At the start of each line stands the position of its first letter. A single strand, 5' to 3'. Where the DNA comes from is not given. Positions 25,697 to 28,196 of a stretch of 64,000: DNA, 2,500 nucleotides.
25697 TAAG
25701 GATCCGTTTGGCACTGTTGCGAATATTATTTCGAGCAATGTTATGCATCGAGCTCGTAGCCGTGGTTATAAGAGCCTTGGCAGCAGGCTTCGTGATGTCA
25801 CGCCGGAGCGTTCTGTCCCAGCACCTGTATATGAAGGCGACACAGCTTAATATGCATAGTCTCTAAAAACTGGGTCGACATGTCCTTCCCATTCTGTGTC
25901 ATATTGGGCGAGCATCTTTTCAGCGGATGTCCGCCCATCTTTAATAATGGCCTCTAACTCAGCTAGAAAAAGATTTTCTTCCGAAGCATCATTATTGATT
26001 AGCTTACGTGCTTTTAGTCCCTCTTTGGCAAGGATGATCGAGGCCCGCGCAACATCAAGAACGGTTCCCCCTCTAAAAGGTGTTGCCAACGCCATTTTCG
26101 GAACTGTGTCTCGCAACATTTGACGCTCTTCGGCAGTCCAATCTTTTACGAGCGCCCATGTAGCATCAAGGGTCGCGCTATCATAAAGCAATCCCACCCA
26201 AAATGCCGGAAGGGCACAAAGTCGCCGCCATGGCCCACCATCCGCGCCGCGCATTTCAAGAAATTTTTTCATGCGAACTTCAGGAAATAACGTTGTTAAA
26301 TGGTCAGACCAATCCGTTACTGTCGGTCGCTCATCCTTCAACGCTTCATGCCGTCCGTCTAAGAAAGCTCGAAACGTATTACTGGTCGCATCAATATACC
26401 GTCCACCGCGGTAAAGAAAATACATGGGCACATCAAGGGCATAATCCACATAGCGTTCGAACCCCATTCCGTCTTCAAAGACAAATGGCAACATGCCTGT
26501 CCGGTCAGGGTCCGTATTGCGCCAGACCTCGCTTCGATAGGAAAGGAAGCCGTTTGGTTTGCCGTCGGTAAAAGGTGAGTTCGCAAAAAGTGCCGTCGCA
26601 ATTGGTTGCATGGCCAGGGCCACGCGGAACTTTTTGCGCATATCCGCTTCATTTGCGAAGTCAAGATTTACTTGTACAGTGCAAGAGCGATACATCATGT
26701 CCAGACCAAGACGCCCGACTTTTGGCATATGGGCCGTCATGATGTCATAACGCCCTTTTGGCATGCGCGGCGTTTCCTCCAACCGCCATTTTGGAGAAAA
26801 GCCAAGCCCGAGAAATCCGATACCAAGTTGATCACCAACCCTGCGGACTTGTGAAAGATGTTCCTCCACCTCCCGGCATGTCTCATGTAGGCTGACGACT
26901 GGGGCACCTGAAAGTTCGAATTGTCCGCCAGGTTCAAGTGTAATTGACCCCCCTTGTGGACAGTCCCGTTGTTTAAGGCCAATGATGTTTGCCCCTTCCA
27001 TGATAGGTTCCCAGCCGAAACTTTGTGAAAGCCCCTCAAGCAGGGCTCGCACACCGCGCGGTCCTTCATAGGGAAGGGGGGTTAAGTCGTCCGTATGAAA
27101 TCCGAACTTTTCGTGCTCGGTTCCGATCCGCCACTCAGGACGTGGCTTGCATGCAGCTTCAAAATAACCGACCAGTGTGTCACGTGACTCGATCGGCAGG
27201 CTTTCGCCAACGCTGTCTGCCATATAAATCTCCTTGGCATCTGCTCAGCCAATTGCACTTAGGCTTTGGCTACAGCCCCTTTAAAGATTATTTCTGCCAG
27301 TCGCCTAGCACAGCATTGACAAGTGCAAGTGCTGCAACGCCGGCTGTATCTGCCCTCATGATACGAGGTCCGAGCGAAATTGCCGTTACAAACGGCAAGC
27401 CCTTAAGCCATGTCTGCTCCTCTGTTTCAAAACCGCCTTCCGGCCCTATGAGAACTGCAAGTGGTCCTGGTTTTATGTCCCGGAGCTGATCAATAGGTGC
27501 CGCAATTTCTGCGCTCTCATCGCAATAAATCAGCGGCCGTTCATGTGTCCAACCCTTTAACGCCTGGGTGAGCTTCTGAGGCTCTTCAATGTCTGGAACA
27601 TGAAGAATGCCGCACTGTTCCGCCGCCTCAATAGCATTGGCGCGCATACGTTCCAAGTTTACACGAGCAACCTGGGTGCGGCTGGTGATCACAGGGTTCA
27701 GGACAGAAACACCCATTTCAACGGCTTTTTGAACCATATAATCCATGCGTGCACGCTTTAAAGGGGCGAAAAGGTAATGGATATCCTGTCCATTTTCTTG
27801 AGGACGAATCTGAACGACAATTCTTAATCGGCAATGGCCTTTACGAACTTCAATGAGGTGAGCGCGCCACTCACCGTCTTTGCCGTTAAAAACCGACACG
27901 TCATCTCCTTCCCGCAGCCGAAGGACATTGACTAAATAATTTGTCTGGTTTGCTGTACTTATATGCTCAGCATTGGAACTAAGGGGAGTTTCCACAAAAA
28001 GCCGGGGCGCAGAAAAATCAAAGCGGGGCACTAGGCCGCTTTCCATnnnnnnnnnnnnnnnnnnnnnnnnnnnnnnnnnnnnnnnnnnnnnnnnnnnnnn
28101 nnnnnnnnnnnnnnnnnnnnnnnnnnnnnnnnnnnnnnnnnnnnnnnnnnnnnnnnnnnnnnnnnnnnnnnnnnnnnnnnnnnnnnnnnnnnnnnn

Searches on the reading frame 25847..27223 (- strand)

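Call 71: search_protein_families(library=pfam, proteins=[window:25847-27223:-], max_evalue=1e-8)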
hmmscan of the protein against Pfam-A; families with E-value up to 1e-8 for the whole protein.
window:25847-27223:- (458 aa): 1 family
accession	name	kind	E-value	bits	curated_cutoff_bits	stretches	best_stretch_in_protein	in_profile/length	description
PF04107.18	GCS2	-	2.3e-92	309.9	21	1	51-362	2-290/291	Glutamate-cysteine ligase family 2(GCS2)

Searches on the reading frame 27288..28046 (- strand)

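Call 71: search_protein_families(library=pfam, proteins=[window:27288-28046:-], max_evalue=1e-8)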
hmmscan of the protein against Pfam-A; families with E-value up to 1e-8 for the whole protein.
window:27288-28046:- (252 aa): 2 families
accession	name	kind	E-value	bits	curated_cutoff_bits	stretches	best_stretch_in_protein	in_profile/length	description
PF04452.19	Methyltrans_RNA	-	1.1e-41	142.7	23.9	1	84-243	2-164/165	RNA methyltransferase domain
PF20260.4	PUA_4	-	1.6e-13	50.9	23.9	1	32-76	3-47/48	RNA methyltransferase PUA domain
